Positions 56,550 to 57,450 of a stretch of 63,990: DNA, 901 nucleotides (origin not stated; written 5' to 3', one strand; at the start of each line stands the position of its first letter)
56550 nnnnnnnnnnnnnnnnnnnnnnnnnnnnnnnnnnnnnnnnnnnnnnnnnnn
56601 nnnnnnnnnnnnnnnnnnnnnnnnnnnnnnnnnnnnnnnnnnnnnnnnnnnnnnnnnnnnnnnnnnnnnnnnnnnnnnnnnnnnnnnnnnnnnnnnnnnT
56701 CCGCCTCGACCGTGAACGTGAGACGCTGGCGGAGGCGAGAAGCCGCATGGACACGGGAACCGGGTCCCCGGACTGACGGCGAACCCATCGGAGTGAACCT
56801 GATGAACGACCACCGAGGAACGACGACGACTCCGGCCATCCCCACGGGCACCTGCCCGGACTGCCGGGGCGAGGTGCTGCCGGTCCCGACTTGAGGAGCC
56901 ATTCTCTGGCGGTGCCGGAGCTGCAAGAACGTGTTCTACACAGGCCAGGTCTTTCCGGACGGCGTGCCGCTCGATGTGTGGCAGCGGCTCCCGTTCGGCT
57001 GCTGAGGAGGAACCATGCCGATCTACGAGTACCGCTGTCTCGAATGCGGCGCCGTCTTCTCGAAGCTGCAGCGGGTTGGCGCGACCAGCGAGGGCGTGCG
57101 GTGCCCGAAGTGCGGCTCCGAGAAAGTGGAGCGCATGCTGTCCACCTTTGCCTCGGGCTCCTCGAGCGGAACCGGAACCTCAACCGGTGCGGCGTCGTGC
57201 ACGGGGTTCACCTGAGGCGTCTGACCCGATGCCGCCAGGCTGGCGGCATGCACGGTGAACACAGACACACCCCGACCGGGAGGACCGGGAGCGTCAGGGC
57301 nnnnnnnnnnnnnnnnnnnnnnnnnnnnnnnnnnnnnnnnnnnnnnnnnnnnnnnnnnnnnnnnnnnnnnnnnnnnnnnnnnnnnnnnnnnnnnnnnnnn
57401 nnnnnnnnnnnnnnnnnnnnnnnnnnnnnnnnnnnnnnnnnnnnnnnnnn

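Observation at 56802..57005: ORF1: zinc ribbon split by TGA (CPDC...PVPT-U-GAILW-RCRSC), missed by the ORF track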

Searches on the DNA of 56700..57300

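Call 52: search_rna_families(source=window, start=56700, end=57300, threshold=evalue, max_evalue=10)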
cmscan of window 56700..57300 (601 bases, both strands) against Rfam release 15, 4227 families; matches with E-value up to 10: 2.
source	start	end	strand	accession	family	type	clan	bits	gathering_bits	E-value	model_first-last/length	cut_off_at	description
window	56960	57010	+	RF03006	M23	Gene; sRNA;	-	16.8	41.2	2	1-53/53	no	M23 RNA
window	57054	57208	-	RF02177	SMCR2_1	Gene; lncRNA;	-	14.3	50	3.4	1-159/159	no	Smith-Magenis syndrome chromosome region, candidate 2 conserved region 1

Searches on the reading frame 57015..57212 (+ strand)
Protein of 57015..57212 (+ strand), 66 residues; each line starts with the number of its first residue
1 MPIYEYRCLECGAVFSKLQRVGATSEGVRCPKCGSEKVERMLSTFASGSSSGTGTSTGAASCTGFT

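Call 5: search_protein_families(library=pfam, proteins=[window:57015-57212:+], max_evalue=1)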
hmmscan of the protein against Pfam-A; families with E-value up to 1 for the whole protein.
window:57015-57212:+ (66 aa): 50 families (the best 25 are shown)
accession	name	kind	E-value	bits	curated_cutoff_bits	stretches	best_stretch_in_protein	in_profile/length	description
PF09723.15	Zn_ribbon_8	-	7.3e-17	61.6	34.4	1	1-41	1-40/41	Zinc ribbon domain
PF13248.11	Zn_ribbon_3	-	3.1e-05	23.7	27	1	27-39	2-13/26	zinc-ribbon domain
PF23451.1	Zn_ribbon_PaaD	-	8.2e-05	22.6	27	1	22-47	9-33/53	PaaD zinc beta ribbon domain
PF08271.17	Zn_Ribbon_TF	-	0.00062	19.7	29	1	29-39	2-12/43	TFIIB zinc-binding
PF01096.23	Zn_ribbon_TFIIS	-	0.0014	18.9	21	1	29-38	2-11/39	Transcription factor S-II (TFIIS)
PF01155.25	HypA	-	0.0024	18.3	28.9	1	5-39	70-98/112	Hydrogenase/urease nickel incorporation, metallochaperone, hypA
PF23458.2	DUF7130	-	0.0051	17.1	35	1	6-40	54-83/89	Domain of unknown function (DUF7130)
PF17283.8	Zn_ribbon_SprT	-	0.0061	17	28.1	1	4-35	3-32/38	SprT-like zinc ribbon domain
PF13717.11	Zn_ribbon_4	-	0.008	16.5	30.3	0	27-34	25-32/36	zinc-ribbon domain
PF23165.1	zf-C2H2_FBX41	-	0.0084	16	24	1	29-37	4-12/30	F-box only protein 41 C2H2 zinc finger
PF12760.12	Zn_ribbon_IS1595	-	0.0097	16.3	25.4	1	27-41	18-32/46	Transposase zinc-ribbon domain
PF06676.16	DUF1178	-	0.01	16.7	31.6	1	25-53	30-58/147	Protein of unknown function (DUF1178)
PF23455.1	DUF7129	-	0.011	15.9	30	1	5-36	11-36/45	Domain of unknown function (DUF7129)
PF20173.3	ZnF_RZ-type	-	0.014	15.5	27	0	22-35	26-39/54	RZ type zinc finger domain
PF23470.1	Zn_ribbon_PF0610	-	0.015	15.5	26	1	7-39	3-30/39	PF0610 rubredoxin-like zinc beta-ribbon domain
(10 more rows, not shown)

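Call 23: search_protein_families(library=ncbifam, proteins=[window:57015-57212:+], max_evalue=1)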
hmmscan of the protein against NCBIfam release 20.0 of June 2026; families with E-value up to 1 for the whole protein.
window:57015-57212:+ (66 aa): 27 families (the best 25 are shown)
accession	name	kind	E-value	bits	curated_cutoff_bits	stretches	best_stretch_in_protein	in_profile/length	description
TIGR02605.1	CxxC_CxxC_SSSS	subfamily_domain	6.8e-17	61.3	31.3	1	1-47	1-48/52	FmdB family zinc ribbon protein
NF053663.1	RPWMISH_prot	domain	3e-09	37.6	120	1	1-43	1-41/115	RPWMISH domain-containing protein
NF047912.1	ECs_2282_CxxC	subfamily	6.5e-05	22.8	37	1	28-40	3-15/60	ECs_2282 family putative zinc-binding protein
NF050000.1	IS1_IS1595_Zn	domain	0.00018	22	28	2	6-16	22-32/34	IS1/IS1595 family N-terminal zinc-binding domain-containing protein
NF048018.1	IS256_N_4Cys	domain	0.00083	19.9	27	1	29-40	1-12/31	transposase-like zinc-binding domain-containing protein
NF001608.0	PRK00398.1-6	equivalog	0.0019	18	84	1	5-36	3-29/46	DNA-directed RNA polymerase subunit P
NF001607.0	PRK00398.1-4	equivalog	0.0024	17.5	89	1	6-36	10-37/53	DNA-directed RNA polymerase subunit P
NF041795.1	Brz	equivalog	0.0033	17.8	100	0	1-15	1-15/60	transcriptional regulator Brz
TIGR02098.1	MJ0042_CXXC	domain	0.004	16.8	20.9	1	7-34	4-32/38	MJ0042-type zinc finger domain-containing protein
NF033497.1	rubre_like_arch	subfamily_domain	0.0048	16.6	32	1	6-36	1-25/34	rubrerythrin-like domain-containing protein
NF001604.0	PRK00398.1-1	equivalog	0.0082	15.7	103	1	5-35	3-31/48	DNA-directed RNA polymerase subunit P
NF041374.1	GDCCVxC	domain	0.026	14.8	40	0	28-41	3-16/58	GDCCVxC domain-containing (seleno)protein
TIGR00100.1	hypA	equivalog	0.029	14.4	88.1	1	5-38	70-98/116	hydrogenase maturation nickel metallochaperone HypA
TIGR02159.1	PA_CoA_Oxy4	equivalog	0.035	14.4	108.15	1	21-49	99-126/146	1,2-phenylacetyl-CoA epoxidase subunit PaaD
NF045720.1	rubredox_RCKP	subfamily_domain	0.036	13.7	45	0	30-37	6-13/34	RCKP-type rubredoxin-like domain-containing protein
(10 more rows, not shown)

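Call 79: search_solved_structures(query=window:57015-57212:+, max_evalue=1, show_alignments=2)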
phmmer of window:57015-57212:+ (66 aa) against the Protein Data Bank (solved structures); distinct sequences matched with E-value up to 1: 9.
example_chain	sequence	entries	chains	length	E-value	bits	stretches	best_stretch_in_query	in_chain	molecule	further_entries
2i13_A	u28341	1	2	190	1.8e-06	31.2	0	6-36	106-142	Aart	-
1mey_C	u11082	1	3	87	0.0013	22.3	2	5-35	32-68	CONSENSUS ZINC FINGER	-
4qiw_P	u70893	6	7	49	0.011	19.4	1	5-37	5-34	DNA-directed RNA polymerase subunit P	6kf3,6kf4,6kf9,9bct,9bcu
1x6e_A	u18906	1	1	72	0.042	17.5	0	5-17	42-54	Zinc finger protein 24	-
2pmz_P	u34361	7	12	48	0.15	15.8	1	5-36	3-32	DNA-directed RNA polymerase subunit P | DNA-DIRECTED RNA POLYMERASE RPO12 SUBUNIT | RNA POLYMERASE SUBUNIT 12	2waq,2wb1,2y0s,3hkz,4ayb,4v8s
36ro_P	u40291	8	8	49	0.15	15.8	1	5-37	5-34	DNA-directed RNA polymerase subunit Rpo12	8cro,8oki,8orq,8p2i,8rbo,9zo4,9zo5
36rp_P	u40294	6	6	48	0.47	14.2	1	5-36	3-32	DNA-directed RNA polymerase subunit Rpo12 | DNA-directed RNA polymerase subunit P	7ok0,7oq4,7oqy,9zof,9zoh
2cot_A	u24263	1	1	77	0.5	14.1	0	5-57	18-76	Zinc finger protein 435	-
9fhl_W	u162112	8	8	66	0.81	13.5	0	28-40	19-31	Small ribosomal subunit protein eS27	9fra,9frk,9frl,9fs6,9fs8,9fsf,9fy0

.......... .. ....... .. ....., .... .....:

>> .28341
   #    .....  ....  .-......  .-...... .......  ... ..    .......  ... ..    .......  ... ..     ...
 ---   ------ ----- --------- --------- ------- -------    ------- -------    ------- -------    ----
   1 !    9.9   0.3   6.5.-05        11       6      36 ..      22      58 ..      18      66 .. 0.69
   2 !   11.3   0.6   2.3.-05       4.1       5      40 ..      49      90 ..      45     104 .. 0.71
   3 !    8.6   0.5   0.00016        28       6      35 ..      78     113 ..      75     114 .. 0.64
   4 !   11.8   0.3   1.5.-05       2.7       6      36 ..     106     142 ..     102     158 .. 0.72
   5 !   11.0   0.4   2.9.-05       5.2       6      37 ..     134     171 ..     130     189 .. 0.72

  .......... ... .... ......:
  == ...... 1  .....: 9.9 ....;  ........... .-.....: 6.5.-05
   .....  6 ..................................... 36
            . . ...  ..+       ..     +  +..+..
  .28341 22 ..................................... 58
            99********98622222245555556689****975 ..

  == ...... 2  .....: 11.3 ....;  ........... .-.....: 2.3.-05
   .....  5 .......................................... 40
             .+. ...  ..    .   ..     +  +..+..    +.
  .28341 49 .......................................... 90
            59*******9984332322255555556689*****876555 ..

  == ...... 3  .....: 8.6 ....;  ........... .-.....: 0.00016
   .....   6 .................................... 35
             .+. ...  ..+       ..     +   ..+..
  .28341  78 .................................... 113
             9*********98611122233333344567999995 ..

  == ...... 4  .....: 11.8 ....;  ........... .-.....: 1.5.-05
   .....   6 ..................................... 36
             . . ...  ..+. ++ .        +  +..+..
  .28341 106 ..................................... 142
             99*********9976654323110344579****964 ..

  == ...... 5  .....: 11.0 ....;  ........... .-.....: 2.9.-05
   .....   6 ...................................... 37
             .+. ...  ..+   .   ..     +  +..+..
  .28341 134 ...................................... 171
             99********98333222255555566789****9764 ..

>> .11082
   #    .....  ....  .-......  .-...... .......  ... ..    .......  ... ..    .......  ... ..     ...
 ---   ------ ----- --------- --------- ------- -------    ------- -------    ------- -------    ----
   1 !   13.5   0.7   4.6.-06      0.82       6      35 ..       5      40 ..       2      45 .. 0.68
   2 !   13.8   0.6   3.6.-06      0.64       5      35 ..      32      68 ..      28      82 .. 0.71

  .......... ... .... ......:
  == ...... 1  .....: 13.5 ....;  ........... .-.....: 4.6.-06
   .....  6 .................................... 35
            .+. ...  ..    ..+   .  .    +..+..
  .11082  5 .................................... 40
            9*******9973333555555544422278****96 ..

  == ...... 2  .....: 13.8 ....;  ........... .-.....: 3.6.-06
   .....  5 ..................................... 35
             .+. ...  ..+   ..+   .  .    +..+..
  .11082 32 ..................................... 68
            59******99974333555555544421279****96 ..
